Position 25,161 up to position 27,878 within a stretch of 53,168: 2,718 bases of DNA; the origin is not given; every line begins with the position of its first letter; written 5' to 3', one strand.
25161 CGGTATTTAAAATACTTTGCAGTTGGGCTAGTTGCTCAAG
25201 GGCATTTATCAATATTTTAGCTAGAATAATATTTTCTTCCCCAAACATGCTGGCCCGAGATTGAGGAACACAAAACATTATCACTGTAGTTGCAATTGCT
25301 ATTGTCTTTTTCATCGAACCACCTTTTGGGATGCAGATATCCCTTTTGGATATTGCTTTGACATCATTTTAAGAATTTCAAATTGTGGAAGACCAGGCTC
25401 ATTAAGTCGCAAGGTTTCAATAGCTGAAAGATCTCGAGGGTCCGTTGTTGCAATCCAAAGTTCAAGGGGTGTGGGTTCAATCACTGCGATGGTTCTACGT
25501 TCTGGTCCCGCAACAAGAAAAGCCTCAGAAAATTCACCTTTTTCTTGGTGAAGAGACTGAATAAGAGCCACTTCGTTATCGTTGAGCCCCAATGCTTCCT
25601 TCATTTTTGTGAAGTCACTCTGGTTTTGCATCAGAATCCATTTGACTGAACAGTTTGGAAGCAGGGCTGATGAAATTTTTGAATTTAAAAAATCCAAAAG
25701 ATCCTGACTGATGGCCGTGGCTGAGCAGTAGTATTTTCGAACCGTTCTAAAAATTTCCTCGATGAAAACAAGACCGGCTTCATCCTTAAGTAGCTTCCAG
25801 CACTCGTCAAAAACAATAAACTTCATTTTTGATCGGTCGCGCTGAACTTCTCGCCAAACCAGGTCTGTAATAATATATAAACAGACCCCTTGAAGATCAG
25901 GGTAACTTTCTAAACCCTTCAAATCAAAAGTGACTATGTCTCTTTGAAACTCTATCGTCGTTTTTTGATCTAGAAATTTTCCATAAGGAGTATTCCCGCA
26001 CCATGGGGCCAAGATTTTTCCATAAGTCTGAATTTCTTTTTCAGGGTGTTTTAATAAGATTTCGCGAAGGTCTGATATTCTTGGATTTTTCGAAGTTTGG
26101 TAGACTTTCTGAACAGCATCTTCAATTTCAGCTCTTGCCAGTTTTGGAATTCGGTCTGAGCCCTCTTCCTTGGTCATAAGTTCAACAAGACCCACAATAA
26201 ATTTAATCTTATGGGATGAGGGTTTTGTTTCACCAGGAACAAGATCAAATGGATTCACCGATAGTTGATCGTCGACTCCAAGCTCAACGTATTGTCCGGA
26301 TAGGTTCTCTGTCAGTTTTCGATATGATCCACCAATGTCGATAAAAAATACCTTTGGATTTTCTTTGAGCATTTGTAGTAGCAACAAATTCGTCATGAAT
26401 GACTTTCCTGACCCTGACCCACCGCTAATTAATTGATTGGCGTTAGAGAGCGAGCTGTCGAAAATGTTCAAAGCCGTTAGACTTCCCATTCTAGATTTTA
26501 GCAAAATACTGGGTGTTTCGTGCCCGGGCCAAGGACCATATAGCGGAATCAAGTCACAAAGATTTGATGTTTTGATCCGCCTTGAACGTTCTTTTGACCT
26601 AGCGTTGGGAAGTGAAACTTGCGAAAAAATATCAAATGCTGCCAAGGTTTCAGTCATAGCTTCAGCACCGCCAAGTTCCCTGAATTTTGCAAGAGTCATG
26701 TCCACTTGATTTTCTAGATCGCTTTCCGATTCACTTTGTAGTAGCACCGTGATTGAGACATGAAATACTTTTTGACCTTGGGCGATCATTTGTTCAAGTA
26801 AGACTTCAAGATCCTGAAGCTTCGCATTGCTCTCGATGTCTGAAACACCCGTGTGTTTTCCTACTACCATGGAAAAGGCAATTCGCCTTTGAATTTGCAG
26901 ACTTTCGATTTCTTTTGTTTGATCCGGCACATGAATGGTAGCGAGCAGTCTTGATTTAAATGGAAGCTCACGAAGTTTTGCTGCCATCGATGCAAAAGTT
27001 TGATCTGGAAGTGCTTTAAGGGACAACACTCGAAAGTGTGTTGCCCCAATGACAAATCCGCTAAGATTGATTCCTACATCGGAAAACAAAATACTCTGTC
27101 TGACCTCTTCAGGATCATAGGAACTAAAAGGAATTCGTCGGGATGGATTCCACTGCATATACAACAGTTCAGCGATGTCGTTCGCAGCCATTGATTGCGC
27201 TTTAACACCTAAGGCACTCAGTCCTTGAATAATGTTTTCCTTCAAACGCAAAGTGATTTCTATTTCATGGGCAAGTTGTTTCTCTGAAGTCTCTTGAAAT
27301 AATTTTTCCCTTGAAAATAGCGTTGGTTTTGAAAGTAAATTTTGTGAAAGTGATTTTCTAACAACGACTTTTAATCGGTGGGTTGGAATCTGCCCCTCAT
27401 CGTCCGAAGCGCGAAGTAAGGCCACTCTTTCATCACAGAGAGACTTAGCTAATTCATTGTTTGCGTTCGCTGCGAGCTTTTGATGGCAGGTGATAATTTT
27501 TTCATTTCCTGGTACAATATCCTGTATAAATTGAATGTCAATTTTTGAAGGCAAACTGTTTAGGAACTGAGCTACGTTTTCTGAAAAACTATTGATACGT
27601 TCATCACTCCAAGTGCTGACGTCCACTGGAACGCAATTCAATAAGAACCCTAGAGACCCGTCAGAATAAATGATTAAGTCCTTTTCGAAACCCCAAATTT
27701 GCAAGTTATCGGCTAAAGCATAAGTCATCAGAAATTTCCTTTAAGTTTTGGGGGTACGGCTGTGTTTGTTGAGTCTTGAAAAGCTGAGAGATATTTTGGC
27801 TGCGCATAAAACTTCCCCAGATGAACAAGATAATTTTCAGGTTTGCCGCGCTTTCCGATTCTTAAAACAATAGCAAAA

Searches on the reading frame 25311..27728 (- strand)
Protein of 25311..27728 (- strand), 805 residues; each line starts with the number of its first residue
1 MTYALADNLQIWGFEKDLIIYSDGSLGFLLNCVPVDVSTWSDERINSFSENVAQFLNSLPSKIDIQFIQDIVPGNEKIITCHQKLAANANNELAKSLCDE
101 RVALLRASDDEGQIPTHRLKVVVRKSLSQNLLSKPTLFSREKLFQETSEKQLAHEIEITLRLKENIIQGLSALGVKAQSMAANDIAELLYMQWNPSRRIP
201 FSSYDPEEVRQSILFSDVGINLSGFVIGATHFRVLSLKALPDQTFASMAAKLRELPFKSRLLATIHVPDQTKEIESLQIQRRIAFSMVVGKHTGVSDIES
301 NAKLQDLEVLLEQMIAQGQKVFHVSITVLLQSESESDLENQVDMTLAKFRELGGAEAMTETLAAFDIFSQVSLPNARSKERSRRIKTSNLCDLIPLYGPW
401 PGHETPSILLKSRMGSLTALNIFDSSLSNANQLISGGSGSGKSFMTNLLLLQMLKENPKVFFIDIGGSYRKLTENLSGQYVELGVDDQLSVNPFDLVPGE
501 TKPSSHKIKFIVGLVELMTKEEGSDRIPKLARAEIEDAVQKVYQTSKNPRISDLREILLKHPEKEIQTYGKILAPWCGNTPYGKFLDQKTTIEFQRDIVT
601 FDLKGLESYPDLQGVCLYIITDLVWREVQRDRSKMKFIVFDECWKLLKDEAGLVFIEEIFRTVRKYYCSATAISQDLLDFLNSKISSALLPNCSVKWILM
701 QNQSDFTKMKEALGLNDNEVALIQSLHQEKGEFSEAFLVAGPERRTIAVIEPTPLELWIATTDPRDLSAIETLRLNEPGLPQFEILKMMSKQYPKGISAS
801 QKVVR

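Call 5: search_protein_families(library=pfam, proteins=[window:25311-27728:-], max_evalue=0.01)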
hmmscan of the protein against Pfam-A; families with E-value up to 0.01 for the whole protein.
window:25311-27728:- (805 aa): 5 families
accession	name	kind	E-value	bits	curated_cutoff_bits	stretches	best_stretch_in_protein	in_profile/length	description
PF19044.6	P-loop_TraG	-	2.2e-39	135.7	25.8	1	426-771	26-393/413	TraG P-loop domain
PF12846.13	AAA_10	-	1.1e-13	51.4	27.5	1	425-687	17-293/362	AAA-like domain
PF11130.14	TraC_F_IV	-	1.4e-09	37.9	28.1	1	17-350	15-350/375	TraC protein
PF01935.23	DUF87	-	2.7e-05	24.8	23.2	1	434-500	28-96/220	Helicase HerA, central domain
PF00270.35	DEAD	-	0.00026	21.2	26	0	423-461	8-49/167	DEAD/DEAH box helicase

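Call 36: search_protein_families(library=ncbifam, proteins=[window:25311-27728:-], max_evalue=0.01)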
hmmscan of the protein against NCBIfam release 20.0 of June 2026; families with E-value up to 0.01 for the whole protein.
window:25311-27728:- (805 aa): 14 families
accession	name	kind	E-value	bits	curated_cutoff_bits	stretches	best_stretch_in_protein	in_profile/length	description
TIGR02746.1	TraC-F-type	equivalog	1.1e-83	281.6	567.05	1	16-774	10-783/800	type IV secretion system protein TraC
TIGR00929.1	VirB4_CagE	subfamily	1.9e-60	205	643.1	1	16-748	20-745/792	VirB4 family type IV secretion/conjugal transfer ATPase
NF045971.1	conju_CD1110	equivalog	3.6e-50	171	325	1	130-727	103-719/752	VirB4-like conjugal transfer ATPase, CD1110 family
NF045975.1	VirB4_plasma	equivalog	1.3e-37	129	590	2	164-495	246-581/894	Mbov_0397 family ICE element conjugal transfer ATPase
NF010447.0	PRK13873.1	equivalog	2.3e-34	118.5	1020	1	227-726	224-732/815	conjugal transfer protein TrbE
NF010278.0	PRK13721.1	subfamily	2.9e-30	104.9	1177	1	340-732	394-794/874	type IV secretion system protein TraC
TIGR03783.1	Bac_Flav_CT_G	subfamily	1.8e-23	82.3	261.55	1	426-731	435-765/829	TraG family conjugative transposon ATPase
NF010404.0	PRK13830.1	subfamily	6.7e-18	63.8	810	1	324-775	345-792/818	conjugal transfer protein TrbE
NF010473.0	PRK13898.1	equivalog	1.6e-13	49.6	1050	1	233-725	257-733/801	type IV secretion system ATPase VirB4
NF010466.0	PRK13891.1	subfamily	2.2e-13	49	1322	1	227-727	271-783/852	conjugal transfer protein TrbE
TIGR03744.1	traC_PFL_4706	equivalog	8.5e-12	43.8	520.6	1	294-494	332-545/892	conjugative transfer ATPase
NF053655.1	CedD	equivalog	7.7e-07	28.1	600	1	617-728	402-507/527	DNA-translocating ATPase CedD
NF010427.0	PRK13853.1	equivalog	9e-07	27.2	957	1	236-722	240-715/789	type IV secretion system protein VirB4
NF041017.1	DNA_import_CedB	equivalog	3.6e-06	25.9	700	1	300-682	150-521/590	DNA import protein CedB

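Call 81: search_dna_similar(query=window:25311-27728:-, collection=plasmids, mode=protein, max_rows=12, max_evalue=1e-20)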
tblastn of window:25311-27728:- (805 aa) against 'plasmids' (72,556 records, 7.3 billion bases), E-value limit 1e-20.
Records with a match: 2356; places in all: 2384; records where one place covers at least 80% of the query: 914.
Best place of each record, by identity: <60% 2356.
By first word of the organism name: Klebsiella 341; Escherichia 291; Acinetobacter 257; Salmonella 198; Pseudomonas 172; Citrobacter 152; Burkholderia 107; Providencia 98; Vibrio 81; Enterobacter 67; and 124 more.
By predicted mobility (MOB-suite, as given by PLSDB): conjugative 1868; non-mobilizable 298; mobilizable 190.
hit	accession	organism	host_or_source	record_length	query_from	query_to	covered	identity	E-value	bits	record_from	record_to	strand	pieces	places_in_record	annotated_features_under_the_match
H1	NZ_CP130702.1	Halomonas sp. I5-271120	cell culture,Novel isolate from a UK ...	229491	10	774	95%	25.8%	2e-49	197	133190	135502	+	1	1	traC: type IV secretion system protein TraC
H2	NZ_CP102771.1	Myxococcus stipitatus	-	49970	5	800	99%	24.6%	4e-68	253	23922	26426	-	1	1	ATP-binding protein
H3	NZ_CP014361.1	Methylomonas sp. DH-1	cell culture,waste sludge of a brewery ...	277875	2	774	96%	24.2%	1e-48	194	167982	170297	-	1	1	traC: type IV secretion system protein TraC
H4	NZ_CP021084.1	Deinococcus ficus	Ficus religiosa L.,cell ...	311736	4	767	95%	24.4%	2e-54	212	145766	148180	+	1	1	hypothetical protein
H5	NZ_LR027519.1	Thermus thermophilus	-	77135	9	762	94%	24.5%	3e-46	187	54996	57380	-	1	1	TraC family protein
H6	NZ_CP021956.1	Klebsiella pneumoniae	-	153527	18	792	96%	23.8%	2e-47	191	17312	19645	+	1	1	traC: type IV secretion system protein TraC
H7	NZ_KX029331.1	Klebsiella pneumoniae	rectal culture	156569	18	792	96%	23.8%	2e-47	191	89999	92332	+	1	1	traC: type IV secretion system protein TraC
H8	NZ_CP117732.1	Klebsiella grimontii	Homo sapiens,skin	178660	18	792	96%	23.8%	2e-47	190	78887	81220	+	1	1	traC: type IV secretion system protein TraC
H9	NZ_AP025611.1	Thermus thermophilus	-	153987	9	762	94%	24.3%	1e-45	185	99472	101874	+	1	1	TraC family protein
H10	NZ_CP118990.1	Aeromonas allosaccharophila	Homo sapiens,cell culture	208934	15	771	94%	24.2%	5e-49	196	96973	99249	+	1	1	traC: type IV secretion system protein TraC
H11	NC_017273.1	Thermus thermophilus SG0.5JP17-16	-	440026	9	765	94%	24.2%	1e-43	179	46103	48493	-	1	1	TraC family protein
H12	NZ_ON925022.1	Klebsiella pneumoniae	-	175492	18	792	96%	23.7%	3e-47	190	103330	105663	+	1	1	traC: type IV secretion system protein TraC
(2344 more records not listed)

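Call 82: get_annotated_region(hit=H2, flank=9000)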
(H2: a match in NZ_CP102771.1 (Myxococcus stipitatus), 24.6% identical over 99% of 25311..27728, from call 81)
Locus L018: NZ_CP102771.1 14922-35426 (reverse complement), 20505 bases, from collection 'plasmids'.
description: Myxococcus stipitatus strain YRE12 plasmid pYRE, complete sequence
organism: Myxococcus stipitatus (NCBI taxid 83455)
taxonomy: Bacteria; Myxococcota; Myxococcia; Myxococcales; Myxococcaceae; Myxococcus; Myxococcus stipitatus
host: -; source: -; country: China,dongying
typing (MOB-suite, as given by PLSDB): non-mobilizable
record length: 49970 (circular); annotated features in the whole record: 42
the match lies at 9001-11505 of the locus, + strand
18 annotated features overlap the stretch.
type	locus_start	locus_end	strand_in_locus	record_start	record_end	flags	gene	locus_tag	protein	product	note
CDS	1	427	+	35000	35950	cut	-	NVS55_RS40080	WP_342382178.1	ArdC-like ssDNA-binding domain-containing protein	-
CDS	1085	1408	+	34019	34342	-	-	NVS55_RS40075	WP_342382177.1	hypothetical protein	-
CDS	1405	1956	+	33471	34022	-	-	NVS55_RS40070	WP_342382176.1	hypothetical protein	-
CDS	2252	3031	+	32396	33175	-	-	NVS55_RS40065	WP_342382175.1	ParA family protein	-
CDS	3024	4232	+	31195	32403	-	-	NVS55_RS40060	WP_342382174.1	ParB/RepB/Spo0J family partition protein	-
CDS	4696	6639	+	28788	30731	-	-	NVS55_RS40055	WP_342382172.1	TraM recognition domain-containing protein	-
CDS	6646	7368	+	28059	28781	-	-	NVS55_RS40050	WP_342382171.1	hypothetical protein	-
CDS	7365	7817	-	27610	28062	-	-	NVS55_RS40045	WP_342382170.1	hypothetical protein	-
CDS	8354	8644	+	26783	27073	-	-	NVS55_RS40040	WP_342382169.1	hypothetical protein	-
CDS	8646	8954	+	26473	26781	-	-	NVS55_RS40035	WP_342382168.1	hypothetical protein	-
CDS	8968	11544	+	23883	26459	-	-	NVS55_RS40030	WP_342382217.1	ATP-binding protein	-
CDS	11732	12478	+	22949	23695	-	-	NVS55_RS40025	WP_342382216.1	hypothetical protein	-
CDS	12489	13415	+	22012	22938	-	-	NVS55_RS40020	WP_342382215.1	hypothetical protein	-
CDS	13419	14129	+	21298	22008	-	-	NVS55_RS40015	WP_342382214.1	hypothetical protein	-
CDS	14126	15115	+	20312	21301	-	-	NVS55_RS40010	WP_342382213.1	hypothetical protein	-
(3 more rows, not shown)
